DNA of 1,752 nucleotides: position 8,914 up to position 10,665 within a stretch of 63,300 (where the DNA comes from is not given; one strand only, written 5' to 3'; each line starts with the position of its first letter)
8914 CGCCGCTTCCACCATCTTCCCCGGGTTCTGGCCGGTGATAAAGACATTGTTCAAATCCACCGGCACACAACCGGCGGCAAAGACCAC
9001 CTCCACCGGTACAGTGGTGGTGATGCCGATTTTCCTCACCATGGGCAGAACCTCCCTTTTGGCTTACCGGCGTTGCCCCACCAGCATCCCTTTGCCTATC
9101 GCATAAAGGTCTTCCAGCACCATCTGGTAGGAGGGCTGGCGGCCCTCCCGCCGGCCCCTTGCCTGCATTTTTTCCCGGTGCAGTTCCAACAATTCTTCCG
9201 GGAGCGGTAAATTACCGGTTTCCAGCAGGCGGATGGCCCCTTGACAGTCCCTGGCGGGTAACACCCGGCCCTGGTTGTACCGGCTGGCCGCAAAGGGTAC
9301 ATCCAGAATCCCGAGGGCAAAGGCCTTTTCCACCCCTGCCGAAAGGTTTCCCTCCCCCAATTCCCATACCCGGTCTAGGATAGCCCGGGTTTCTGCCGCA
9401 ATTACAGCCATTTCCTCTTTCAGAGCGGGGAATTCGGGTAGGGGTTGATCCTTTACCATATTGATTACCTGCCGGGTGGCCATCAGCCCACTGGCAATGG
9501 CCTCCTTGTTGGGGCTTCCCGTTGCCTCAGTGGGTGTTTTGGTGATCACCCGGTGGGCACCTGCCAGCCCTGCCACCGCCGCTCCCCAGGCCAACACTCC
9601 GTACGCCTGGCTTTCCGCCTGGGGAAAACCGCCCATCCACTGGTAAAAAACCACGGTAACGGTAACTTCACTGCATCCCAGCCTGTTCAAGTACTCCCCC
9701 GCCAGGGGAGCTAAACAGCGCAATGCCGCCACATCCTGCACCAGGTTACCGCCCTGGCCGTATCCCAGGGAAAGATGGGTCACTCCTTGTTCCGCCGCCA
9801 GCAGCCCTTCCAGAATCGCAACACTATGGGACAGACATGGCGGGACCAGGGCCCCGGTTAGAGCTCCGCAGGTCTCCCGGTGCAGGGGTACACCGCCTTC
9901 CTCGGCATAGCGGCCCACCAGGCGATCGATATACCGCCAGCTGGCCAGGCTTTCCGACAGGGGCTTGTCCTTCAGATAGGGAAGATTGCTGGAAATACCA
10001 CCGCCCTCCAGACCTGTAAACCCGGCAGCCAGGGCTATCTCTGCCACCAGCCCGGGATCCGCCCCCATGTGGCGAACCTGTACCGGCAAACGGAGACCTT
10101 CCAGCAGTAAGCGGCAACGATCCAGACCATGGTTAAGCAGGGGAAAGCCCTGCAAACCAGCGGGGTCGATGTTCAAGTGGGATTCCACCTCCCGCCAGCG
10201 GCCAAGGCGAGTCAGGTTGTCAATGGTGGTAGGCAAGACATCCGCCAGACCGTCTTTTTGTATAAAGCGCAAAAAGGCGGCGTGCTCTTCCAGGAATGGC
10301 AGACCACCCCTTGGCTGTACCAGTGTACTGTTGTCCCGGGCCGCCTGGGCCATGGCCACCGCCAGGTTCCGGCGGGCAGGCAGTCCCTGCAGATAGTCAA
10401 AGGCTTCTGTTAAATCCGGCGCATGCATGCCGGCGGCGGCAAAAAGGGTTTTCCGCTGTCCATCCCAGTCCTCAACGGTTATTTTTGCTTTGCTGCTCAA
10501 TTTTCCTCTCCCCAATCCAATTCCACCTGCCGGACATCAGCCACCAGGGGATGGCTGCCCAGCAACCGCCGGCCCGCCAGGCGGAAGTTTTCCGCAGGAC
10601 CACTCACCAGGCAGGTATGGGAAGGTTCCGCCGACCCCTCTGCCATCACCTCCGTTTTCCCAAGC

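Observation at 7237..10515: Glutamate-mutase E-subunit homolog with no B12-binding partner, in an apparent operon with a 2-hydroxyacyl-CoA-dehydratase-like protein and its ATP-driven activase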

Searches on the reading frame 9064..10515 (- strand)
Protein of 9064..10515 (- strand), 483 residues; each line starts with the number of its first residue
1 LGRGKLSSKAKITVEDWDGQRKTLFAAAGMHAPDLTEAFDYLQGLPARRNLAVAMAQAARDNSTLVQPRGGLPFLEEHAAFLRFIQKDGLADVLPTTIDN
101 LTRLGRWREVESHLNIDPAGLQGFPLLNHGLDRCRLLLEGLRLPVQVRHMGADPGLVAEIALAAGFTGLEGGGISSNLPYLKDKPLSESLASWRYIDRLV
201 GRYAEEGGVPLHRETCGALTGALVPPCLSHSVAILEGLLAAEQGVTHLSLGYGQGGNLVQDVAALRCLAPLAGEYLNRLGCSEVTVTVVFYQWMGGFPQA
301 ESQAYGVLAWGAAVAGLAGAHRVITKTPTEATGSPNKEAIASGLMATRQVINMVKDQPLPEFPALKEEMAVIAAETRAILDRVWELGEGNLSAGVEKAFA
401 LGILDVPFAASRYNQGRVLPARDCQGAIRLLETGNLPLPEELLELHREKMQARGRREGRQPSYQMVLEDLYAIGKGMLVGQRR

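Call 4: search_protein_families(library=pfam, proteins=[window:9064-10515:-], max_evalue=0.01)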
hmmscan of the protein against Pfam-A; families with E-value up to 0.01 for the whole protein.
window:9064-10515:- (483 aa): 1 family
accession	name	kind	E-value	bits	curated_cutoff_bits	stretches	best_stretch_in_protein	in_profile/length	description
PF06368.17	Met_asp_mut_E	-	7.2e-166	552.5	26.6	1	45-481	1-440/441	Methylaspartate mutase E chain (MutE)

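Call 5: search_protein_families(library=ncbifam, proteins=[window:9064-10515:-], max_evalue=0.01)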
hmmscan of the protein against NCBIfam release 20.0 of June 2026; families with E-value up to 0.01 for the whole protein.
window:9064-10515:- (483 aa): 2 families
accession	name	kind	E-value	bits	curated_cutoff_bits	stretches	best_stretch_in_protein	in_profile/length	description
TIGR01503.1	MthylAspMut_E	equivalog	1.5e-158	528.3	390.1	1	11-481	5-479/480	methylaspartate mutase subunit E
TIGR00190.1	thiC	equivalog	0.0068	15.2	460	1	309-358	308-360/423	phosphomethylpyrimidine synthase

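Call 6: find_homologous_proteins(query=window:9064-10515:-, max_evalue=1e-10)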
Query window:9064-10515:- (483 aa): 2151 proteins with E <= 1e-10 among 8000 candidates; the best 120 are listed.
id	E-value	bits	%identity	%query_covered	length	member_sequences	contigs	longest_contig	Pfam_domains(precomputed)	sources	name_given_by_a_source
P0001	0.0e+0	1081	100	100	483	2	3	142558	PF06368.18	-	-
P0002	5.9e-169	581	58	93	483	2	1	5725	PF06368.18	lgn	-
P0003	2.4e-165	569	57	93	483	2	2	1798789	PF06368.18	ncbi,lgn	ncbi:methylaspartate mutase subunit E [Desulfotomaculum varum]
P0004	7.3e-165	567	55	97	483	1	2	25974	PF06368.18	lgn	-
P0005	7.3e-165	567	55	97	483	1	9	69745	PF06368.18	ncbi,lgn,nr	ncbi:MAG: methylaspartate mutase subunit E [Firmicutes bacterium]|nr:methylaspartate mutase subunit 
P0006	1.0e-164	567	55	97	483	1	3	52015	PF06368.18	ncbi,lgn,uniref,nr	ncbi:glutamate mutase [Desulforamulus profundi]|uniref:Glutamate mutase epsilon subunit n=1 Tax=Desu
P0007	1.6e-164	566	55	97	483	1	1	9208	PF06368.18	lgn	-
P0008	2.0e-164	566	55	97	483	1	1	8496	PF06368.18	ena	-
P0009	2.2e-164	566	55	97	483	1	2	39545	PF06368.18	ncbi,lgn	-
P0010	3.6e-164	565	55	97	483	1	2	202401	PF06368.18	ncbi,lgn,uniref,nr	ncbi:methylaspartate mutase subunit E [Desulforamulus putei]|uniref:Glutamate mutase epsilon subunit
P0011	3.6e-164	565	55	97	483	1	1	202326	PF06368.18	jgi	-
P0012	1.7e-162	560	55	97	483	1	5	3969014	PF06368.18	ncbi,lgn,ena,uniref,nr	ncbi:methylaspartate mutase subunit E [Desulforamulus ruminis]|uniref:Glutamate mutase epsilon subun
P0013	5.1e-162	558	57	93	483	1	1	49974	PF06368.18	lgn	-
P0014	8.4e-162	557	57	93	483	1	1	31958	PF06368.18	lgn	-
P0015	1.6e-161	556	57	93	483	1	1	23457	PF06368.18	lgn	-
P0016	2.3e-161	556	55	97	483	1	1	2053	PF06368.18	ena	-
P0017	5.2e-161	555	55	97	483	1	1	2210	PF06368.18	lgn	-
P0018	1.8e-160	553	54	97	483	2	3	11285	PF06368.18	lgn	-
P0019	3.0e-160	552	54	97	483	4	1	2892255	PF06368.18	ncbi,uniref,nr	ncbi:methylaspartate mutase, E subunit [Desulfotomaculum nigrificans CO-1-SRB]|uniref:Glutamate muta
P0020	1.4e-159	550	57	93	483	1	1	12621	PF06368.18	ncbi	ncbi:MAG: methylaspartate mutase subunit E [Bacillota bacterium]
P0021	1.8e-159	550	56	93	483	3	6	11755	PF06368.18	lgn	-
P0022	3.1e-159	549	56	93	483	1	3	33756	PF06368.18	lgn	-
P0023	3.6e-159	549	56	93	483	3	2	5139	PF06368.18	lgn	-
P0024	4.1e-159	549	55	93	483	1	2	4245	PF06368.18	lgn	-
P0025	4.3e-159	548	56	93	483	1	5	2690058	PF06368.18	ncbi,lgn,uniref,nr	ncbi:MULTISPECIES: methylaspartate mutase subunit E [Carboxydocella]|uniref:Glutamate mutase epsilon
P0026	1.7e-158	546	53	97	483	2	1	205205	PF06368.18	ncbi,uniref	ncbi:methylaspartate mutase subunit E [Desulfotomaculum sp. 1211_IL3151]|uniref:methylaspartate muta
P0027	2.3e-158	546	56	93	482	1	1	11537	PF06368.18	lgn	-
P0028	3.2e-158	546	55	93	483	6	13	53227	PF06368.18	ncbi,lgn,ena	-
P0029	4.3e-158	545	56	93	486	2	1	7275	PF06368.18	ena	-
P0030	6.3e-158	545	54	96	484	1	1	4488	PF06368.18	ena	-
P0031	4.7e-157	542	53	97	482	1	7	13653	PF06368.18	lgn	-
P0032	4.9e-157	542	53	100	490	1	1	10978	PF06368.18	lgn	-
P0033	5.1e-157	542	55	93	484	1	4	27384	PF06368.18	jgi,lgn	-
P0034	6.7e-157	541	56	93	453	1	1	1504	PF06368.18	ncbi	ncbi:methylaspartate mutase subunit E, partial [bacterium]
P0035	7.2e-157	541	55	93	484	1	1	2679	PF06368.18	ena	-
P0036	7.3e-157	541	55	93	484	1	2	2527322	PF06368.18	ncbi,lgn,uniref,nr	ncbi:methylaspartate mutase subunit E [Desulfitobacterium hafniense]|uniref:methylaspartate mutase s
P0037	8.4e-157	541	55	93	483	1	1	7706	PF06368.18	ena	-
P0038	8.6e-157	541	52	98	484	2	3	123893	PF06368.18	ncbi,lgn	-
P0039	8.9e-157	541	54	93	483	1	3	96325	PF06368.18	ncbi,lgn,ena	-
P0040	1.1e-156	540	55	93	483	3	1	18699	PF06368.18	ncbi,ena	-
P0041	1.1e-156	540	55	93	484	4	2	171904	PF06368.18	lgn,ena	-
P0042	1.3e-156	540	54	93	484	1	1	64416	PF06368.18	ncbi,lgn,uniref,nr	ncbi:methylaspartate mutase subunit E [Desulfitobacterium chlororespirans]|uniref:Glutamate mutase e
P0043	1.6e-156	540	56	93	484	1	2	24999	PF06368.18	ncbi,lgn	ncbi:MAG: methylaspartate mutase subunit E [Bacillota bacterium]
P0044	1.6e-156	540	53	99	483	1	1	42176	PF06368.18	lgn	-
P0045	4.5e-156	538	55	93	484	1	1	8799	PF06368.18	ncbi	-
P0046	4.7e-156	538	53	99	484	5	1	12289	PF06368.18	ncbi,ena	-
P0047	9.4e-156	537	54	93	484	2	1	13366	PF06368.18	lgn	-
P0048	1.1e-155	537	54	93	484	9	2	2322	PF06368.18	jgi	jgi:methylaspartate mutase epsilon subunit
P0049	1.1e-155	537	54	93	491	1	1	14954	PF06368.18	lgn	-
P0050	1.4e-155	537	55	93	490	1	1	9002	PF06368.18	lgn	-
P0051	2.5e-155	536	54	93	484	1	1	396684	PF06368.18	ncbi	-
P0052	2.7e-155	536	54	93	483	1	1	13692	PF06368.18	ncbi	-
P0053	2.8e-155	536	55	93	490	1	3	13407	PF06368.18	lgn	-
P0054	2.9e-155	536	53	96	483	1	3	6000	PF06368.18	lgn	-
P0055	3.4e-155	536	55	93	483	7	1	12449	PF06368.18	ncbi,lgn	-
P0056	3.6e-155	536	54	93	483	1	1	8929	PF06368.18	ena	-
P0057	3.6e-155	535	52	98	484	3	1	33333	PF06368.18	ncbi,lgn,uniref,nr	ncbi:methylaspartate mutase subunit E [Anaerobranca gottschalkii]|uniref:Glutamate mutase epsilon su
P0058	4.0e-155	535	52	99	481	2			PF06368.18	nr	nr:methylaspartate mutase subunit E [Desulforadius tongensis]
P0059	5.8e-155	535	56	93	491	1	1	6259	PF06368.18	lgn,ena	-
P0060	5.9e-155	535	55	93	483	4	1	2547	PF06368.18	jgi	jgi:methylaspartate mutase epsilon subunit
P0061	6.2e-155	535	54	93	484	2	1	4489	PF06368.18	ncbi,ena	-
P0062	7.1e-155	535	54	93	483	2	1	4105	PF06368.18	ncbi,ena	-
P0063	7.7e-155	534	52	96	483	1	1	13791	PF06368.18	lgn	-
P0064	9.8e-155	534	52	97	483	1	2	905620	PF06368.18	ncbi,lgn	ncbi:methylaspartate mutase subunit E [Desulfotomaculum defluvii]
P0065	1.3e-154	534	56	93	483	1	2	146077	PF06368.18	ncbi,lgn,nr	ncbi:MAG: methylaspartate mutase subunit E [Bacillota bacterium]|nr:methylaspartate mutase subunit E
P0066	1.5e-154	534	53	99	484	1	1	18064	PF06368.18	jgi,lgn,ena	-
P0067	1.7e-154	533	54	96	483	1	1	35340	PF06368.18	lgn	-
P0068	1.8e-154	533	56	93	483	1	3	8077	PF06368.18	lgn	-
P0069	2.0e-154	533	54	96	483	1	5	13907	PF06368.18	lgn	-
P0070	2.4e-154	533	53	93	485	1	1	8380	PF06368.18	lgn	-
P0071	3.7e-154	532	54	93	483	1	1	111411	PF06368.18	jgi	-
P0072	4.0e-154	532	52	96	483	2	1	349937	PF06368.18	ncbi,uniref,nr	ncbi:methylaspartate mutase subunit E [Desulfofalx alkaliphila]|uniref:methylaspartate mutase subuni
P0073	5.0e-154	532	54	93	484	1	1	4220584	PF06368.18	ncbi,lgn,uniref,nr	ncbi:methylaspartate mutase subunit E [Desulfitobacterium sp. PCE1]|uniref:methylaspartate mutase su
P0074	5.5e-154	532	52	98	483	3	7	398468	PF06368.18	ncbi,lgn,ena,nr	ncbi:MAG: methylaspartate mutase subunit E [Peptococcaceae bacterium]|nr:methylaspartate mutase subu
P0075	5.6e-154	532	56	93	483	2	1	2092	PF06368.18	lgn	-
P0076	5.7e-154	532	51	98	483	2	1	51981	PF06368.18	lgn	-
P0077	8.5e-154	531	54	93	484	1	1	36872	PF06368.18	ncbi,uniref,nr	ncbi:MAG TPA: methylaspartate mutase subunit E [Desulfitobacterium dehalogenans]|uniref:Glutamate mu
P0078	8.5e-154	531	54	93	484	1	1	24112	PF06368.18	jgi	-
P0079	8.9e-154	531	54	93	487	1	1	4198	PF06368.18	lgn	-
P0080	1.2e-153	531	55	92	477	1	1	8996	PF06368.18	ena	-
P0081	1.2e-153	530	53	93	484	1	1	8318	PF06368.18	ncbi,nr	ncbi:MAG: methylaspartate mutase subunit E [Halanaerobium sp.]|nr:methylaspartate mutase subunit E [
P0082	1.4e-153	530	52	97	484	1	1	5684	PF06368.18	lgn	-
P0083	1.5e-153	530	54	93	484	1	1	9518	PF06368.18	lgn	-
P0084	1.8e-153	530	54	93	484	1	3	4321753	PF06368.18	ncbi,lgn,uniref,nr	ncbi:Glutamate mutase subunit E [Desulfitobacterium dehalogenans ATCC 51507]|uniref:Glutamate mutase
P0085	2.1e-153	530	54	93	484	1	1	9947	PF06368.18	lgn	-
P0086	2.3e-153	530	55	93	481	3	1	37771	PF06368.18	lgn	-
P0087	2.6e-153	529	54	93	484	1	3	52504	PF06368.18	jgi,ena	jgi:methylaspartate mutase epsilon subunit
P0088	2.9e-153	529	54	93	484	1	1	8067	PF06368.18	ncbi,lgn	-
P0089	3.1e-153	529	53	93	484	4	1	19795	PF06368.18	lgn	-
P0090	3.4e-153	529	54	93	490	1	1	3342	PF06368.18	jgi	-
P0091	3.5e-153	529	52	99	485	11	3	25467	PF06368.18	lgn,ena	-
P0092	4.1e-153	529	52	95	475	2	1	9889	PF06368.18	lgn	-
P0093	4.9e-153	528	52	93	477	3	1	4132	PF06368.18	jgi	-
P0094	5.4e-153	528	53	93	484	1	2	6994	PF06368.18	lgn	-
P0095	6.5e-153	528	53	93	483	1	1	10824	PF06368.18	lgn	-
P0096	7.8e-153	528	51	99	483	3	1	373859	PF06368.18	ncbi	ncbi:methylaspartate mutase subunit E [Peptococcaceae bacterium 1198_IL3148]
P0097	8.6e-153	528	54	93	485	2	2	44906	PF06368.18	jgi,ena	-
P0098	9.7e-153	527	51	98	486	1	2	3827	PF06368.18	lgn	-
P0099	1.0e-152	527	54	93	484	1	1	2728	PF06368.18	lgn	-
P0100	1.1e-152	527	52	98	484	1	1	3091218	PF06368.18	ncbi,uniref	ncbi:methylaspartate mutase subunit E [Proteinivorax tanatarense]|uniref:Glutamate mutase epsilon su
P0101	1.1e-152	527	53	93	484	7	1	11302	PF06368.18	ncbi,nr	ncbi:MAG TPA: methylaspartate mutase subunit E [Candidatus Deferrimicrobium sp.]|nr:methylaspartate 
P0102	1.2e-152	527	54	92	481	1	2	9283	PF06368.18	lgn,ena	-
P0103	1.3e-152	527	56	93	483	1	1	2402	PF06368.18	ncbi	-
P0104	1.3e-152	527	54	93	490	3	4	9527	PF06368.18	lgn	-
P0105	1.4e-152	527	55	93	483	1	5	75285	PF06368.18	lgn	-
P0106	2.0e-152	526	54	93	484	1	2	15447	PF06368.18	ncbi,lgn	-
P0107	2.2e-152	526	54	93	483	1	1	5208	PF06368.18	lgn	-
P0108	2.4e-152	526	53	93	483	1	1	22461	PF06368.18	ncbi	ncbi:MAG: methylaspartate mutase subunit E [Desulfitobacteriaceae bacterium]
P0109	3.4e-152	526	51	100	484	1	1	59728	PF06368.18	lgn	-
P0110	3.4e-152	526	54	93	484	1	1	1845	PF06368.18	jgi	-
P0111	3.6e-152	526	52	96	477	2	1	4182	PF06368.18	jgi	jgi:methylaspartate mutase epsilon subunit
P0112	4.3e-152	525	53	93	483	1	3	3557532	PF06368.18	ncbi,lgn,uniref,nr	ncbi:methylaspartate mutase subunit E [Anoxybacter fermentans]|uniref:Glutamate mutase epsilon subun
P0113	4.3e-152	525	53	94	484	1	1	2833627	PF06368.18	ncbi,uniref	ncbi:methylaspartate mutase subunit E [Proteinivorax hydrogeniformans]|uniref:Glutamate mutase epsil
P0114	4.6e-152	525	54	93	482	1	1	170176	PF06368.18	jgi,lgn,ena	-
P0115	4.8e-152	525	53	93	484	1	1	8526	PF06368.18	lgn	-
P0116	5.1e-152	525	51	93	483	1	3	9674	PF06368.18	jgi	jgi:methylaspartate mutase epsilon subunit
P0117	5.4e-152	525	54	93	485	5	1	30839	PF06368.18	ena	-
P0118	6.1e-152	525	56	93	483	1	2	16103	PF06368.18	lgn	-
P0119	7.4e-152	525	52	98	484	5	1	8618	PF06368.18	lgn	-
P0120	7.8e-152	525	53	94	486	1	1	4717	PF06368.18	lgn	-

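Call 8: find_encoding_contigs(protein=P0012, flank=8000, max_places=2)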
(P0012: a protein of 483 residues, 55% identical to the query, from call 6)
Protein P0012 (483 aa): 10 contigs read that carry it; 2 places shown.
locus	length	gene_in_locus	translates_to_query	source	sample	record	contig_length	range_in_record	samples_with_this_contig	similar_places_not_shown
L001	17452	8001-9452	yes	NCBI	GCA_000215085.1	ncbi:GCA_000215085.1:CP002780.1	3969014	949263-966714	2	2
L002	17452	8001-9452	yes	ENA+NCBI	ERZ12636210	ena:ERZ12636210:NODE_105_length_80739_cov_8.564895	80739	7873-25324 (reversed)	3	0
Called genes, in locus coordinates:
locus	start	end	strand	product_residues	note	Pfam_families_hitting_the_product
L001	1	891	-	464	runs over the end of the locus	PF00395:SLH, PF20316:DUF6612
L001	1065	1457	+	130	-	-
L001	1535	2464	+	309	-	-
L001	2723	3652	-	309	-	PF01471:PG_binding_1, PF08823:PG_binding_2 (faint), PF03734:YkuD, PF01471:PG_binding_1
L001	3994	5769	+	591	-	PF08239:SH3_3, PF18348:SH3_16 (faint), PF06347:SH3_4, PF08239:SH3_3, PF06347:SH3_4, PF08239:SH3_3, PF11741:AMIN, PF01520:Amidase_3, +1 more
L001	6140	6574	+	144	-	PF02310:B12-binding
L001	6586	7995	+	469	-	PF05378:Hydant_A_N (faint), PF13941:MutL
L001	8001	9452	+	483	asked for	PF06368:Met_asp_mut_E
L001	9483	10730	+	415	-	PF05034:MAAL_N, PF07476:MAAL_C, PF13378:MR_MLE_C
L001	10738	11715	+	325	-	PF06050:HGD-D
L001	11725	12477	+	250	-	PF01869:BcrAD_BadFG, PF22521:HypF_C_2 (faint)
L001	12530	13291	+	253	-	PF23023:Anti-Pycsar_Apyc1, PF00753:Lactamase_B, PF12706:Lactamase_B_2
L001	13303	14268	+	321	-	-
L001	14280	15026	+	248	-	PF01138:RNase_PH, PF03725:RNase_PH_C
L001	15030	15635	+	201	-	PF01725:Ham1p_like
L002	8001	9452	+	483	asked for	PF06368:Met_asp_mut_E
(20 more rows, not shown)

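Call 9: find_encoding_contigs(protein=P0036, flank=8000, max_places=2)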
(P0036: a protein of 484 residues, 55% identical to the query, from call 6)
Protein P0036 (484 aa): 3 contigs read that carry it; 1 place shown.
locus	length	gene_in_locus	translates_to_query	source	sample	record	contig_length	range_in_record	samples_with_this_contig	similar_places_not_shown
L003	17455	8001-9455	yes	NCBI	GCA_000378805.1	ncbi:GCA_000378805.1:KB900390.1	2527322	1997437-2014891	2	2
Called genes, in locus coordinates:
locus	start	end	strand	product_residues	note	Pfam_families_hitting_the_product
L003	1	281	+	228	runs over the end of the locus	PF25182:NonGDSL (weak), PF00657:Lipase_GDSL, PF13472:Lipase_GDSL_2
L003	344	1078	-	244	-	PF02535:Zip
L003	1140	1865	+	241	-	PF09551:Spore_II_R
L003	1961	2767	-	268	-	PF00072:Response_reg, PF04397:LytTR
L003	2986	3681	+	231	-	PF10646:Germane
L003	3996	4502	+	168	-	PF01047:MarR, PF12802:MarR_2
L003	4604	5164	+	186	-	PF13487:HD_5, PF01966:HD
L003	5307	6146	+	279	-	PF01177:Asp_Glu_race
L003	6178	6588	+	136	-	PF02310:B12-binding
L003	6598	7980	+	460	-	PF13941:MutL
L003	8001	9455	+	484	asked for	PF06368:Met_asp_mut_E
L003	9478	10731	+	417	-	PF05034:MAAL_N, PF07476:MAAL_C, PF13378:MR_MLE_C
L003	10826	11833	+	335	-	PF06050:HGD-D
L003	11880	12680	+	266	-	PF01869:BcrAD_BadFG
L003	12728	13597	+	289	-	PF05681:Fumerase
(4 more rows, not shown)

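Call 11: find_encoding_contigs(protein=P0001, flank=10000, max_places=4)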
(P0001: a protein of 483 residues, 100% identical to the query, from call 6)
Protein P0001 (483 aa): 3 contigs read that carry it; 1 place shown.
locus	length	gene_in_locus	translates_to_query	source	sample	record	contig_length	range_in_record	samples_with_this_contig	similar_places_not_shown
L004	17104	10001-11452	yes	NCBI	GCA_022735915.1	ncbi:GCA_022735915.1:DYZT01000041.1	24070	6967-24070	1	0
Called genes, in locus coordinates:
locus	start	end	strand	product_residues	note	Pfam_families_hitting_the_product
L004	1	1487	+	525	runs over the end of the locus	PF01645:Glu_synthase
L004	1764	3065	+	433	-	PF00501:AMP-binding, PF14535:AMP-binding_C_2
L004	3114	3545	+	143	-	PF01842:ACT, PF13291:ACT_4 (faint), PF13840:ACT_7 (faint), PF19571:ACT_8, PF22468:ACT_9 (faint), PF22629:ACT_AHAS_ss (faint), PF01842:ACT (weak)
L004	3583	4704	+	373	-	PF00155:Aminotran_1_2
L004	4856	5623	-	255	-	PF00072:Response_reg, PF04397:LytTR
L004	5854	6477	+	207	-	PF10646:Germane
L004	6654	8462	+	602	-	PF07833:Cu_amine_oxidN1, PF08239:SH3_3, PF23795:SH3_YKFC_2nd (faint), PF06347:SH3_4 (weak), PF08239:SH3_3, PF06347:SH3_4 (weak), PF08239:SH3_3, PF01520:Amidase_3, +2 more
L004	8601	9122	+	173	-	PF18955:DUF5698, PF10035:DUF2179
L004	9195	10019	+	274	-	PF01177:Asp_Glu_race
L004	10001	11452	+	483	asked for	PF06368:Met_asp_mut_E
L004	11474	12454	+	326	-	PF06050:HGD-D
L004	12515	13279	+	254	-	PF01869:BcrAD_BadFG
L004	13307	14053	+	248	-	PF00753:Lactamase_B, PF23023:Anti-Pycsar_Apyc1 (weak), PF12706:Lactamase_B_2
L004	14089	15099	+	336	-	-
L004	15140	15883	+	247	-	PF01138:RNase_PH, PF03725:RNase_PH_C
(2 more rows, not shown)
